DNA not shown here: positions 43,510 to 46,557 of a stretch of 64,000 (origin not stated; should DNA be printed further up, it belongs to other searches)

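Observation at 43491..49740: About 6-kb defence island inserted 3' of tRNA-Leu(GAG): MmeI-family Type IIL restriction-modification enzyme plus the CBASS-like operon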

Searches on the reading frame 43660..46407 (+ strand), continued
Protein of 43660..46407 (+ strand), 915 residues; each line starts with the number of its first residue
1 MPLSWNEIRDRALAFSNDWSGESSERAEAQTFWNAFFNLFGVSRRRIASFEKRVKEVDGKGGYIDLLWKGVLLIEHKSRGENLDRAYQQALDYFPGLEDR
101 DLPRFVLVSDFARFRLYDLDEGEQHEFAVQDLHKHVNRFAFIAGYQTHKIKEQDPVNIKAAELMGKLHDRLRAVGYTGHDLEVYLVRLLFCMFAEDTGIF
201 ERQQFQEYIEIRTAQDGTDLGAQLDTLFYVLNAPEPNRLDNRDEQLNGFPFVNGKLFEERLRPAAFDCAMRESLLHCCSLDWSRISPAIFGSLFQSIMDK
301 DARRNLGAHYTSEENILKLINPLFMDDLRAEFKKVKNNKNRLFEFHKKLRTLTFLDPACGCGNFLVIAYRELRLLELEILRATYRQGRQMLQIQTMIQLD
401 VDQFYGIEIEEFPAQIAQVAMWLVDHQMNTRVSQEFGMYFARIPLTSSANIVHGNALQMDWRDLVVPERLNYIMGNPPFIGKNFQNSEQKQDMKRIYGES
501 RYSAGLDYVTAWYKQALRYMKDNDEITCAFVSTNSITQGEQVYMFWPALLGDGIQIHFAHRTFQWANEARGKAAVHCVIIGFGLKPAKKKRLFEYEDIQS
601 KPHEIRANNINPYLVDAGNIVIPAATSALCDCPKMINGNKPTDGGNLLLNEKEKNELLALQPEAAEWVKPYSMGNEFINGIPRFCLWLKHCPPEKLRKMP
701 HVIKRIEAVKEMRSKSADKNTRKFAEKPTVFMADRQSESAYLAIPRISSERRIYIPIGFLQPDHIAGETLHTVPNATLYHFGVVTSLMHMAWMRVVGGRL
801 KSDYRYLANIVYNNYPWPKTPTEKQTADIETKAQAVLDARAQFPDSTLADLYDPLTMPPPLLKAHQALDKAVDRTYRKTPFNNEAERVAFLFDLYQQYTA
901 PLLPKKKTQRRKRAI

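Call 45: search_protein_families(library=padloc, proteins=[L167:12876-15158:-, L162:4186-6792:-, L161:13220-13702:+, L161:14235-14882:+, L162:7499-8389:+], max_evalue=0.01)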
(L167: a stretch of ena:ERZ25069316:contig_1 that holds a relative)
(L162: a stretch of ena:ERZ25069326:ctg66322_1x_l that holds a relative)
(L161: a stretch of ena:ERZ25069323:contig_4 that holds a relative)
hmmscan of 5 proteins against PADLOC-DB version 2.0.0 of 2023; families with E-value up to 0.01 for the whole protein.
L167:12876-15158:- (760 aa): 3 families
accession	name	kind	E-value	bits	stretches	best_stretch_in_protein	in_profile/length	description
PDLC04991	PDC-S31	-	4.1e-05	21.3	1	491-594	23-116/208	-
PDLC00753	Effector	-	0.0012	16.6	0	78-137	37-101/184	Exonuclease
PDLC02877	DpdH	-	0.0012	16.2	0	585-652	119-186/308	DpdH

L162:4186-6792:- (868 aa): 3 families
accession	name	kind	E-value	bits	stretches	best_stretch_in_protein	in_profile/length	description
PDLC04991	PDC-S31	-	3.9e-05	21.4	1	599-702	23-116/208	-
PDLC02877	DpdH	-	0.00093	16.5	0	693-759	119-185/308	DpdH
PDLC00753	Effector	-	0.002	15.9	0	125-172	49-100/184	Exonuclease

L161:13220-13702:+ (160 aa): 0 families

L161:14235-14882:+ (215 aa): 65 families (the best 25 are shown)
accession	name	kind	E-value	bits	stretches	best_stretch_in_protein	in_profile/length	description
PDLC03371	MTase_II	-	3.5e-47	159.1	1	1-206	34-255/260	Type II methyltransferase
PDLC03216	MTase_II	-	6.3e-37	125.4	1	2-206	36-258/364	Type II methyltransferase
PDLC03738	oMTase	-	2.2e-32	110.2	1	2-205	45-267/376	orphan methyltransferase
PDLC03279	MTase_II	-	1.6e-30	104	1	1-204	382-585/587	Type II methyltransferase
PDLC03299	MTase_II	-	3.5e-24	83.8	1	139-204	193-258/296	Type II methyltransferase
PDLC03353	MTase_II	-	5.5e-23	79.8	1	2-207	33-254/260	Type II methyltransferase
PDLC03265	MTase_II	-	1.2e-21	75.5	2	140-204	265-329/333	Type II methyltransferase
PDLC03387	MTase_II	-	3.7e-21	73.5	1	81-206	146-278/289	Type II methyltransferase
PDLC03308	MTase_II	-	7.6e-20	69.3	1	21-203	217-395/419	Type II methyltransferase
PDLC03228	MTase_II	-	1.1e-19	69.2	1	132-209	134-211/227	Type II methyltransferase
PDLC03350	MTase_II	-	3.4e-19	67.4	1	119-205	211-297/312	Type II methyltransferase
PDLC03339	MTase_II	-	5.4e-19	66.2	1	142-205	210-273/399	Type II methyltransferase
PDLC03229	MTase_II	-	7.8e-18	62.5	1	1-205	203-402/436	Type II methyltransferase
PDLC03320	MTase_II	-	1.7e-17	61.6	1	140-206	211-277/289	Type II methyltransferase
PDLC03295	MTase_II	-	5.1e-16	57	1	136-204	198-267/292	Type II methyltransferase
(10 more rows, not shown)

L162:7499-8389:+ (296 aa): 9 families
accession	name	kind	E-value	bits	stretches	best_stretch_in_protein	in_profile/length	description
PDLC03657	mREase_IV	-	6.3e-53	178.1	1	26-295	27-314/317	Type IV methyl-directed restriction enzyme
PDLC04796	PDC-S02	-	4.1e-25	86.6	1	130-295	213-379/390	-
PDLC04806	PDC-S02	-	1.5e-21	75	1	149-276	174-304/324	-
PDLC04819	PDC-S02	-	2.3e-21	74.4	1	145-275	180-309/334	-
PDLC04815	PDC-S02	-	3.6e-10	37.7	1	114-274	163-320/346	-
PDLC00631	ZorD1|ZorD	-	6.7e-09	32.1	1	144-279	932-1067/1071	"SWI2/SNF2 helicase, Mrr-like nuclease"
PDLC03663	mREase_IV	-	6.3e-08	29.7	1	161-275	413-526/544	Type IV methyl-directed restriction enzyme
PDLC03203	mREase_II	-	2e-06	25.3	1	162-277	254-376/393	Type II methyl-directed restriction enzyme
PDLC03206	mREase_II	-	0.005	13.4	1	183-272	302-396/434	Type II methyl-directed restriction enzyme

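Call 46: search_protein_families(library=pfam, proteins=[L167:12876-15158:-, L162:4186-6792:-, L161:13220-13702:+, L161:14235-14882:+, L162:1-873:-], max_evalue=0.01)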
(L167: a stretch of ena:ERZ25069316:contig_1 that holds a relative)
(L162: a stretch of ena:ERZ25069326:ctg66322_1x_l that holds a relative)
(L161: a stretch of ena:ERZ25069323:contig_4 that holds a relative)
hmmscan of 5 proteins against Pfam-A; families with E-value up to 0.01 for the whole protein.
L167:12876-15158:- (760 aa): 6 families
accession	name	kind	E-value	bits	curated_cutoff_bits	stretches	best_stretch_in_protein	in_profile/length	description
PF08238.18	Sel1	-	1.7e-75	247.2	30.7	11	309-344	1-36/36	Sel1 repeat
PF11185.13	DUF2971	-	9.7e-10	40.1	22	1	557-684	1-89/89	Protein of unknown function (DUF2971)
PF20308.4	TPR-S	-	5.1e-07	30.7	27.6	0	335-403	8-74/102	Tetratricopeptide Repeats-Sensor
PF14561.12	TPR_20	-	3.9e-05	24.3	25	0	156-202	13-59/90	Tetratricopeptide repeat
PF13431.12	TPR_17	-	0.0001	22.8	24.4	0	89-104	9-24/34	Tetratricopeptide repeat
PF12642.13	TpcC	-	0.0042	17.4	27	0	242-269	199-226/231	Conjugative transposon protein TcpC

L162:4186-6792:- (868 aa): 12 families
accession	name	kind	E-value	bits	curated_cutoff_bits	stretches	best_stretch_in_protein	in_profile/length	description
PF08238.18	Sel1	-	2e-92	300.8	30.7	12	59-92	3-36/36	Sel1 repeat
PF20308.4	TPR-S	-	1.5e-12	48.4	27.6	0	223-292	4-71/102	Tetratricopeptide Repeats-Sensor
PF11185.13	DUF2971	-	5.8e-09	37.6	22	1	665-792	1-89/89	Protein of unknown function (DUF2971)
PF04435.23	SPK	-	1e-06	29.3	22.1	0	48-89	6-47/104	Domain of unknown function (DUF545)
PF23594.1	RPN11_C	-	1.1e-06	28.9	27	0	122-151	11-40/80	26S proteasome regulatory subunit RPN11 C-terminal domain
PF14561.12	TPR_20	-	2.8e-06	28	25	0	5-56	7-57/90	Tetratricopeptide repeat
PF19820.4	DUF6303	-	0.00019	21.7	25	0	250-281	50-81/93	Family of unknown function (DUF6303)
PF12642.13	TpcC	-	0.00022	21.6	27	0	312-341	197-226/231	Conjugative transposon protein TcpC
PF09345.15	SiaC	-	0.00045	20.3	24.5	0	475-522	36-82/120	SiaC family regulatory phosphoprotein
PF10225.14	NEMP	-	0.00048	20.3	28.7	0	311-336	108-133/249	NEMP family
PF00660.22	SRP1_TIP1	-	0.0012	19.3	25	0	123-179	3-56/99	Seripauperin and TIP1 family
PF13431.12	TPR_17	-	0.0015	19.1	24.4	0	448-465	8-25/34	Tetratricopeptide repeat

L161:13220-13702:+ (160 aa): 1 family
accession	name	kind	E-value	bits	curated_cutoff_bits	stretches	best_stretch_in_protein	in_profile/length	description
PF10711.15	DUF2513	-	2.7e-05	24.9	29.6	1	9-79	7-80/100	Hypothetical protein (DUF2513)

L161:14235-14882:+ (215 aa): 2 families
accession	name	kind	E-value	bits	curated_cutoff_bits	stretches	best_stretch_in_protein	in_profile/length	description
PF01555.25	N6_N4_Mtase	-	4.2e-35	122.1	26.7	1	1-201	5-221/221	DNA methylase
PF21846.1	DUF6905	-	0.0032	18.3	27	0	80-134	15-68/106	Domain of unknown function (DUF6905)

L162:1-873:- (291 aa): 2 families
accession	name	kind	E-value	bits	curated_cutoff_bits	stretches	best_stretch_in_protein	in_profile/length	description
PF13852.11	DUF4197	-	4.5e-60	203.2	24.9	1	108-291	2-184/199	Protein of unknown function (DUF4197)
PF04800.17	NDUS4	-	1.9e-13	50.9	31.9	1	6-52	49-95/96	NADH dehydrogenase ubiquinone Fe-S protein 4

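Call 76: find_encoding_contigs(protein=P0010, flank=7000, max_places=2)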
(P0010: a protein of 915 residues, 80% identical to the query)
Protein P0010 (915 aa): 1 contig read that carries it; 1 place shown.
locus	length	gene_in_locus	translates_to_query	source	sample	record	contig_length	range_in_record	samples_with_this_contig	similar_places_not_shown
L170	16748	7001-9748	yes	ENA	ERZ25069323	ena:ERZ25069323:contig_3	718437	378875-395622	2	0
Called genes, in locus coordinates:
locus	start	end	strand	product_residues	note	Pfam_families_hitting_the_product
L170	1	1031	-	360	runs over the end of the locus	PF01594:AI-2E_transport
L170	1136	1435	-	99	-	-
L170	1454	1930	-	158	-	PF06271:RDD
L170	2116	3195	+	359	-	PF08331:QueG_DUF1730, PF13237:Fer4_10 (faint), PF25160:LdpA_Fe-S-bd (faint), PF13484:Fer4_16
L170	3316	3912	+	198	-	PF27258:NspV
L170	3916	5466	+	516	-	PF02384:N6_Mtase (weak)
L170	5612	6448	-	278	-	PF13852:DUF4197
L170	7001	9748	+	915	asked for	PF20464:MmeI_N, PF20465:MmeI_hel, PF02384:N6_Mtase (weak), PF20473:MmeI_Mtase, PF07669:Eco57I, PF20466:MmeI_TRD, PF20467:MmeI_C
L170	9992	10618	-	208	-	PF13707:RloB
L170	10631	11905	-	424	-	PF13175:AAA_15 (faint), PF02463:SMC_N (faint), PF13304:AAA_21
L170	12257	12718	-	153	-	PF01957:NfeD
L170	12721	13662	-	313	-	PF01145:Band_7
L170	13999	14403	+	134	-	PF14347:DUF4399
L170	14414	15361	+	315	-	PF17773:UPF0176_N, PF00581:Rhodanese (weak)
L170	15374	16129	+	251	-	PF08241:Methyltransf_11, PF08242:Methyltransf_12 (weak), PF13649:Methyltransf_25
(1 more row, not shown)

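Call 77: find_encoding_contigs(protein=P0004, flank=7000, max_places=2)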
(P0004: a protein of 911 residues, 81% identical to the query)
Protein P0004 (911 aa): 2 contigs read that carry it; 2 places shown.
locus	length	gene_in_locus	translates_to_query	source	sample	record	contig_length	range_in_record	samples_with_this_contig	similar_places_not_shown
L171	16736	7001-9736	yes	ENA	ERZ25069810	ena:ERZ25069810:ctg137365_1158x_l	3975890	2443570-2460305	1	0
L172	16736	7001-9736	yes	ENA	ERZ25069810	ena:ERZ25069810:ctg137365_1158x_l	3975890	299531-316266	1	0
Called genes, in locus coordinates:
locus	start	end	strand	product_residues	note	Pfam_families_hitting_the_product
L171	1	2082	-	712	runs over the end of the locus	-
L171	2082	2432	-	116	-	PF01245:Ribosomal_L19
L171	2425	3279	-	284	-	PF01746:tRNA_m1G_MT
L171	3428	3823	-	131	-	PF01782:RimM, PF05239:PRC, PF24986:PRC_RimM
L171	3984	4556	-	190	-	PF00886:Ribosomal_S16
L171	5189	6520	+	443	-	PF13742:tRNA_anti_2, PF01336:tRNA_anti-codon (faint), PF02601:Exonuc_VII_L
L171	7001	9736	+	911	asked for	PF20464:MmeI_N, PF20465:MmeI_hel, PF20473:MmeI_Mtase, PF07669:Eco57I, PF20466:MmeI_TRD, PF20467:MmeI_C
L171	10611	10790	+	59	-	-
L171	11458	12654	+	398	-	PF02661:Fic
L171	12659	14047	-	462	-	PF00350:Dynamin_N (faint), PF01926:MMR_HSR1, PF02421:FeoB_N, PF03193:RsgA_GTPase (faint), PF01926:MMR_HSR1, PF02421:FeoB_N, PF00009:GTP_EFTU, PF14714:KH_dom-like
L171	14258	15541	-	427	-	PF13570:Beta-prop_ACSF4, PF01011:PQQ (faint), PF25293:Beta-prop_EMC1_N (faint), PF13360:PQQ_2, PF13570:Beta-prop_ACSF4, PF13360:PQQ_2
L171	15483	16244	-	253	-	PF09976:TPR_21, PF13432:TPR_16 (faint), PF09976:TPR_21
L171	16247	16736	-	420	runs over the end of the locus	PF13393:tRNA-synt_His, PF00587:tRNA-synt_2b, PF03129:HGTP_anticodon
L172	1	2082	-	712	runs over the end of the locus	-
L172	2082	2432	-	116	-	PF01245:Ribosomal_L19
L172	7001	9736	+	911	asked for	PF20464:MmeI_N, PF20465:MmeI_hel, PF20473:MmeI_Mtase, PF07669:Eco57I, PF20466:MmeI_TRD, PF20467:MmeI_C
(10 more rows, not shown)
